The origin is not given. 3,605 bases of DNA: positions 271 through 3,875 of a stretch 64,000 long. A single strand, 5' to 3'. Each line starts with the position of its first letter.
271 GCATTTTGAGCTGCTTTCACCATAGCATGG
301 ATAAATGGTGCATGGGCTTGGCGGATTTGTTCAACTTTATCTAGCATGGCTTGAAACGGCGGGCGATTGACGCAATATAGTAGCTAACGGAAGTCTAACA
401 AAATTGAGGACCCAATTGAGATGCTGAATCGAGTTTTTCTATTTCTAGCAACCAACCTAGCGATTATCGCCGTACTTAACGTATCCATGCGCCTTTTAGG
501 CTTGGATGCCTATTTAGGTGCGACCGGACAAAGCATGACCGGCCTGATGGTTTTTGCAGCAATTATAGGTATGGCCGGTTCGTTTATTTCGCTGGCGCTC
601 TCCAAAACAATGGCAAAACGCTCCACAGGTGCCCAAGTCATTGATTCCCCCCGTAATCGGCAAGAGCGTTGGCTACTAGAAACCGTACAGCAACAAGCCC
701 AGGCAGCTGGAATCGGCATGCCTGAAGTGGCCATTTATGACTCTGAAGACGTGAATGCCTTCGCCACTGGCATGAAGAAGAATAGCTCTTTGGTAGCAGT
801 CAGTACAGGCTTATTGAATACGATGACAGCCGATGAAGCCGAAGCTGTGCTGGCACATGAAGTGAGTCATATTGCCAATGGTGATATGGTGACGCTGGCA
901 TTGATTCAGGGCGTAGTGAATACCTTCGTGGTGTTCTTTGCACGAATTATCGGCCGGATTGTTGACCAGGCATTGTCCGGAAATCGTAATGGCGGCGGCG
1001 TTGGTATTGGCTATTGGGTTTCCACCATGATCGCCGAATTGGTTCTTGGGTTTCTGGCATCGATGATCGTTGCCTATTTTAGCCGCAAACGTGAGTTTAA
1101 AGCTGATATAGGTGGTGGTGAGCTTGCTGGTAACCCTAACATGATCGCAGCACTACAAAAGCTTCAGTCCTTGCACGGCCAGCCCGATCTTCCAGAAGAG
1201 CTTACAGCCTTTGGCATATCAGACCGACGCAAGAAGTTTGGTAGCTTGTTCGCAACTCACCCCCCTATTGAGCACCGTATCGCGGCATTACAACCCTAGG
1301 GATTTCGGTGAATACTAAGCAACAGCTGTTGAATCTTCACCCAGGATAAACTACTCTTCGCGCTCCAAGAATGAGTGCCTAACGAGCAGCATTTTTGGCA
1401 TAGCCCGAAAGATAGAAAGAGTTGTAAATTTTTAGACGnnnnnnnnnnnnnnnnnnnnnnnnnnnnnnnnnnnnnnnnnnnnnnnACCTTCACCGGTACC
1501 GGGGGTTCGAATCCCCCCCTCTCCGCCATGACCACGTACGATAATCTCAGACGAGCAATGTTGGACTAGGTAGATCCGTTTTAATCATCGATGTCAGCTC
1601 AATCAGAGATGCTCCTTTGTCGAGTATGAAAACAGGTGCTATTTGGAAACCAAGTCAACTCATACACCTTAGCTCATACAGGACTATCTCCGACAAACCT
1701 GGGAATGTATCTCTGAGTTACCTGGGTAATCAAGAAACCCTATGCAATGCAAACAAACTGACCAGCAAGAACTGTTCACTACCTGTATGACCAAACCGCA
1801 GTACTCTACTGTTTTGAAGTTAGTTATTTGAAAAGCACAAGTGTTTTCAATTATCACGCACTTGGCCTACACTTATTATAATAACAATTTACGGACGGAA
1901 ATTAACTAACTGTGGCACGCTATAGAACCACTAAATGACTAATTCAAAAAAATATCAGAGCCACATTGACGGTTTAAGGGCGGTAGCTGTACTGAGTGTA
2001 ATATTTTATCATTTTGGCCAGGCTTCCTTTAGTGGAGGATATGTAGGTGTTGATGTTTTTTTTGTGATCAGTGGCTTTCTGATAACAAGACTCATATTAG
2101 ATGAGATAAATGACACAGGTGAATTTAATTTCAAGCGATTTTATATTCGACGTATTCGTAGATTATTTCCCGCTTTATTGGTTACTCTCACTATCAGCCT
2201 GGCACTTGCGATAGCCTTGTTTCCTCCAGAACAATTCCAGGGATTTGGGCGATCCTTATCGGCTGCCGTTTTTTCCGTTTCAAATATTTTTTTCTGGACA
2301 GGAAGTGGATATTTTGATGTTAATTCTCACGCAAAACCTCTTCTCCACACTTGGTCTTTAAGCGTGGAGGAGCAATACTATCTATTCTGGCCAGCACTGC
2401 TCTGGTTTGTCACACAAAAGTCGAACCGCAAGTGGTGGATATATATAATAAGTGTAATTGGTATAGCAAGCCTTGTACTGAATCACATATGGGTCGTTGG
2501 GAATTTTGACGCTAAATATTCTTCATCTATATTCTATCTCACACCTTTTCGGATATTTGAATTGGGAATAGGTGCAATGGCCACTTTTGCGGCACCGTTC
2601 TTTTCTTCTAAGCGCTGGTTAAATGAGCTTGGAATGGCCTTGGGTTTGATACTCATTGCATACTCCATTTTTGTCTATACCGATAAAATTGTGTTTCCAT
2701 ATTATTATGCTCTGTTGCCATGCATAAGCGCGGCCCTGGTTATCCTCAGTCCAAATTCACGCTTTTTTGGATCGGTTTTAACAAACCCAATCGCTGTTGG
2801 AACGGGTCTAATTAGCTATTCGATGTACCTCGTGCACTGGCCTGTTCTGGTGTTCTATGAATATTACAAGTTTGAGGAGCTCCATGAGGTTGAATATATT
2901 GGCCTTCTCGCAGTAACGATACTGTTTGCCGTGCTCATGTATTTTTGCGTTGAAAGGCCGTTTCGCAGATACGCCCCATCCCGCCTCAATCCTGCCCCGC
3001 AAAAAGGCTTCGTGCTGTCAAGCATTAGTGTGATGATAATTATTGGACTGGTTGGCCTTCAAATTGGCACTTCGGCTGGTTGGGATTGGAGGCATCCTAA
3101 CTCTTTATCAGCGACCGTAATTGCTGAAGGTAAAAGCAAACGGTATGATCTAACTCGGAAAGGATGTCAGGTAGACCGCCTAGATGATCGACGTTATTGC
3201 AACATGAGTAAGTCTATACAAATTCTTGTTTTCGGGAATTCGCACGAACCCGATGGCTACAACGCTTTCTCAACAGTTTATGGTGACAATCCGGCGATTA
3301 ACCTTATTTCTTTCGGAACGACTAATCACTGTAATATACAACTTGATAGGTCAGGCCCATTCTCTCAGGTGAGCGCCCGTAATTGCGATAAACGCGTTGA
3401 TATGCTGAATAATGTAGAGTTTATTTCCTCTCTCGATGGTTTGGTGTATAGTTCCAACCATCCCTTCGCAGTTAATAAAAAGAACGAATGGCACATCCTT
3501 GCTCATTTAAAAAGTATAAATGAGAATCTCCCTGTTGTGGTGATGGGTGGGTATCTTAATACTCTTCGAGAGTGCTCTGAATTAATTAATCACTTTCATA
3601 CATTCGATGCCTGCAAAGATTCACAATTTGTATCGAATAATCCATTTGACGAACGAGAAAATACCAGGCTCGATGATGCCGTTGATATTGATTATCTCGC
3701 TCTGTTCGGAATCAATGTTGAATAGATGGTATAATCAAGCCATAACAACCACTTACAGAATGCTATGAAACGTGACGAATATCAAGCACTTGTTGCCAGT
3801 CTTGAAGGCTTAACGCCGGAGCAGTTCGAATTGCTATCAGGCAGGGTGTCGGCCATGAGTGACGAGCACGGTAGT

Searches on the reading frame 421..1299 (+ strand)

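Call 74: search_protein_families(library=pfam, proteins=[window:421-1299:+], max_evalue=0.00001)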
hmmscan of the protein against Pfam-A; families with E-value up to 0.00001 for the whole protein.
window:421-1299:+ (292 aa): 1 family
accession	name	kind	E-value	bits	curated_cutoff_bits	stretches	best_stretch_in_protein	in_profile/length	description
PF01435.24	Peptidase_M48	-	1.3e-38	133.2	20.3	1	80-291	2-183/186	Peptidase family M48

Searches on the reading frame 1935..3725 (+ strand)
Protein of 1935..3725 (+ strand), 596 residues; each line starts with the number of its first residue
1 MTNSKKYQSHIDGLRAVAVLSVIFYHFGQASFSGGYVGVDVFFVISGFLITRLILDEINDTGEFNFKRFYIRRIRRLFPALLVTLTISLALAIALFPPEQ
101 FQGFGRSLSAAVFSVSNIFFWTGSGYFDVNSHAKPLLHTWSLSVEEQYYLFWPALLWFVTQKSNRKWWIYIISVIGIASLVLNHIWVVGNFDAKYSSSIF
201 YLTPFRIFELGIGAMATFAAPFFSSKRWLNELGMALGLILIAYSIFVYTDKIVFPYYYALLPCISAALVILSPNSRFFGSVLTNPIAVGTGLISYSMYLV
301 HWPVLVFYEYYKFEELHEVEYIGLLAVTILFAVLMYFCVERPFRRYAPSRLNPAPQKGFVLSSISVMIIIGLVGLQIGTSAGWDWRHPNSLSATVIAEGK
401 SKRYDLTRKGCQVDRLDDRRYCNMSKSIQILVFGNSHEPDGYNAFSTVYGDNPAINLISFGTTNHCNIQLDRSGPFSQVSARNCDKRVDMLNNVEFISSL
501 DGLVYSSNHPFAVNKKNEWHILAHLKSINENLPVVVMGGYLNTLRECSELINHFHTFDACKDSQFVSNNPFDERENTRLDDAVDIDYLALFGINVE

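Call 74: search_protein_families(library=pfam, proteins=[window:1935-3725:+], max_evalue=0.00001)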
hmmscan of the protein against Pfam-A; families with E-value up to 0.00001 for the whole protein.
window:1935-3725:+ (596 aa): 1 family
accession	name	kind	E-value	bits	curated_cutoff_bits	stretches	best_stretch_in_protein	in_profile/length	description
PF01757.29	Acyl_transf_3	-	1.7e-31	110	31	1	11-336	4-325/326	Acyltransferase domain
